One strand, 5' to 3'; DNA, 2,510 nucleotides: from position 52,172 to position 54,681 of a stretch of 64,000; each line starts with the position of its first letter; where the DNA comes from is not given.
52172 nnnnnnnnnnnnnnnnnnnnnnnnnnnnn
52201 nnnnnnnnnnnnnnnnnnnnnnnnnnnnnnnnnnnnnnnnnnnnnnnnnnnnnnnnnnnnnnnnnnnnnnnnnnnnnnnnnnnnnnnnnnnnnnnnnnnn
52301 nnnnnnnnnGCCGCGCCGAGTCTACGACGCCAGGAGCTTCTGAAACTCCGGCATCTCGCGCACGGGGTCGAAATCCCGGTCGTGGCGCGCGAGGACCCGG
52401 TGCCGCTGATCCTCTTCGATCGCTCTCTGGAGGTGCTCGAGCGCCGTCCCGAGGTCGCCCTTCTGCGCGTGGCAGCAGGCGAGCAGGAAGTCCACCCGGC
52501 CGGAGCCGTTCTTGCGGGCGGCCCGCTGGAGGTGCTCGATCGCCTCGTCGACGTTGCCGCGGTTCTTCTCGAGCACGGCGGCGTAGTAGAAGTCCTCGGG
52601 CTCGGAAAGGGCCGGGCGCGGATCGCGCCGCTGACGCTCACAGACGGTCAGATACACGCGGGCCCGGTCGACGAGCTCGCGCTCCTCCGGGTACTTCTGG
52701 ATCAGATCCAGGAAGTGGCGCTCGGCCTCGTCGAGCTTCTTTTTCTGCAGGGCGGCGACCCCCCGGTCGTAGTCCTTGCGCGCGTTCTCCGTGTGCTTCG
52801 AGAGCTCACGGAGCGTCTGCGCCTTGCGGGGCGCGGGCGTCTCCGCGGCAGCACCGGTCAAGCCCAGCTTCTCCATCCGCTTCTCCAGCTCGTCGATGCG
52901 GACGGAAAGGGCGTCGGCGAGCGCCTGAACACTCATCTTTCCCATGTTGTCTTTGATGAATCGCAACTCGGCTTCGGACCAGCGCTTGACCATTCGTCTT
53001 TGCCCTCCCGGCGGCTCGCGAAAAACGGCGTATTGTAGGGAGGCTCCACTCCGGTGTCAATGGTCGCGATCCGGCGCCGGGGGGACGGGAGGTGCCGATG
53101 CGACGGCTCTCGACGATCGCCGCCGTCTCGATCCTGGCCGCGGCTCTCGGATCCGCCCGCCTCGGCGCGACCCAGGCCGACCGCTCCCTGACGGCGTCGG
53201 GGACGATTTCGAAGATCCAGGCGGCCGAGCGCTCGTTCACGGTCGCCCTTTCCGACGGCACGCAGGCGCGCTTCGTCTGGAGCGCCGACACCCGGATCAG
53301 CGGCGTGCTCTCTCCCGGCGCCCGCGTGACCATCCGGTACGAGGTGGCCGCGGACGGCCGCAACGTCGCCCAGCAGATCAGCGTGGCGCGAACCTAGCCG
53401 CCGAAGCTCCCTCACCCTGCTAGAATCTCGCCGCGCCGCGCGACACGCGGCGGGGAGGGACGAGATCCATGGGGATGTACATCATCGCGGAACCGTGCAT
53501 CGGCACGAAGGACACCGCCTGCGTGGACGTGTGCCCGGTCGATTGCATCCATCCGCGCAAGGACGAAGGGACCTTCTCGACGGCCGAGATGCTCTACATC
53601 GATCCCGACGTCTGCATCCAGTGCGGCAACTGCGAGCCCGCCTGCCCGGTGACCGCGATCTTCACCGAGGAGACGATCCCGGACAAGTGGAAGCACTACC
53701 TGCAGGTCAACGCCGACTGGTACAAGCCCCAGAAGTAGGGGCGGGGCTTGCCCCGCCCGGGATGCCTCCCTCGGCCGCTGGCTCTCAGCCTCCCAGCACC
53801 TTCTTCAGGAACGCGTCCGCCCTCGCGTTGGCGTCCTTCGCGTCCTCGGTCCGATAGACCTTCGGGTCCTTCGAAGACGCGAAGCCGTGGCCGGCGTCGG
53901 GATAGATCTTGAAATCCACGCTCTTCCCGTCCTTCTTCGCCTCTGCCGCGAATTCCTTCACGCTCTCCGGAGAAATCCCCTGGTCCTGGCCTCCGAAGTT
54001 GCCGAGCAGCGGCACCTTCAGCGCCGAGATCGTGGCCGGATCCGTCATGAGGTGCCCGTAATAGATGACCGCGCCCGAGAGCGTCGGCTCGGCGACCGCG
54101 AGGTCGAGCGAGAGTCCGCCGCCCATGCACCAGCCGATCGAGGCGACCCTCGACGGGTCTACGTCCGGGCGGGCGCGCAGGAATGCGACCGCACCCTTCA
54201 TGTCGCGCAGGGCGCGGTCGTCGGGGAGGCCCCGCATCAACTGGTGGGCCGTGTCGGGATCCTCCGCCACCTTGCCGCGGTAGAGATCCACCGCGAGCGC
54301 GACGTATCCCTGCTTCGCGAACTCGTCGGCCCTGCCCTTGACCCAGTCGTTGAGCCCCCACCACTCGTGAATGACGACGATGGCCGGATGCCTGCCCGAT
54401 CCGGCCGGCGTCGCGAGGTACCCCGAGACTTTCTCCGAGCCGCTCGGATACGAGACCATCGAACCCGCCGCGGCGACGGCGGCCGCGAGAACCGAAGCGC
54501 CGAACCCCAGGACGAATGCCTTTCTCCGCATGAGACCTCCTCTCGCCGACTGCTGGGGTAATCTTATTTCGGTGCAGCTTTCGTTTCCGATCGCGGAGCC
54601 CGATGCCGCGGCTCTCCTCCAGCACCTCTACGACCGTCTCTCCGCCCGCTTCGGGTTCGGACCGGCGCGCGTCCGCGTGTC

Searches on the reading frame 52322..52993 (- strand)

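Call 80: search_protein_families(library=pfam, proteins=[window:52322-52993:-], max_evalue=0.001)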
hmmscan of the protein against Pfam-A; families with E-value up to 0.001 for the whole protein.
window:52322-52993:- (223 aa): 10 families
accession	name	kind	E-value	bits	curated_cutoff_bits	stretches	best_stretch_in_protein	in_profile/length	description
PF07719.23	TPR_2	-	6.9e-13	48.1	27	0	169-197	5-33/34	Tetratricopeptide repeat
PF13432.12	TPR_16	-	7.6e-11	42.7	32.7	1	144-195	9-61/65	Tetratricopeptide repeat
PF00515.34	TPR_1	-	3.7e-10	39.6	27.8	0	170-196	6-32/34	Tetratricopeptide repeat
PF13174.12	TPR_6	-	1.1e-08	35.6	26.3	0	136-161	4-29/33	Tetratricopeptide repeat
PF13428.12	TPR_14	-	1.1e-07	32.3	23.5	0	135-166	4-36/44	Tetratricopeptide repeat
PF14559.12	TPR_19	-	8.1e-07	29.7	25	1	146-198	5-59/68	Tetratricopeptide repeat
PF13424.12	TPR_12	-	9.9e-06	26.1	30.1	0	138-193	10-73/77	Tetratricopeptide repeat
PF13181.12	TPR_8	-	5.4e-05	23.5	25.7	0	169-196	5-32/34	Tetratricopeptide repeat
PF13176.12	TPR_7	-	5.5e-05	23.4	27.9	0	142-164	10-33/36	Tetratricopeptide repeat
PF13414.12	TPR_11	-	0.00028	21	26.8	0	177-193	6-22/42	TPR repeat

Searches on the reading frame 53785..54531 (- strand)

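Call 80: search_protein_families(library=pfam, proteins=[window:53785-54531:-], max_evalue=0.001)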
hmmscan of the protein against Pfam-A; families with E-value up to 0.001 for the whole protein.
window:53785-54531:- (248 aa): 6 families
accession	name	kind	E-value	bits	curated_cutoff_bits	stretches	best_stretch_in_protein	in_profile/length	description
PF01738.24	DLH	-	1.9e-51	175.1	21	1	36-245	2-216/217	Dienelactone hydrolase family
PF00326.27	Peptidase_S9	-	7.1e-11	42.4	22.6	1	171-229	143-200/213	Prolyl oligopeptidase family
PF12740.14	PETase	-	3.6e-07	30.3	28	1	27-188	33-183/263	PET hydrolase-like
PF05448.18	AXE1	-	4.1e-07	29.5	21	1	31-161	65-210/321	Acetyl xylan esterase (AXE1)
PF12146.15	Hydrolase_4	-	5.3e-06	26.3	27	0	52-156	8-106/239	Serine aminopeptidase, S33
PF02230.22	Abhydrolase_2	-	0.00034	21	23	1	124-216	102-200/217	Phospholipase/Carboxylesterase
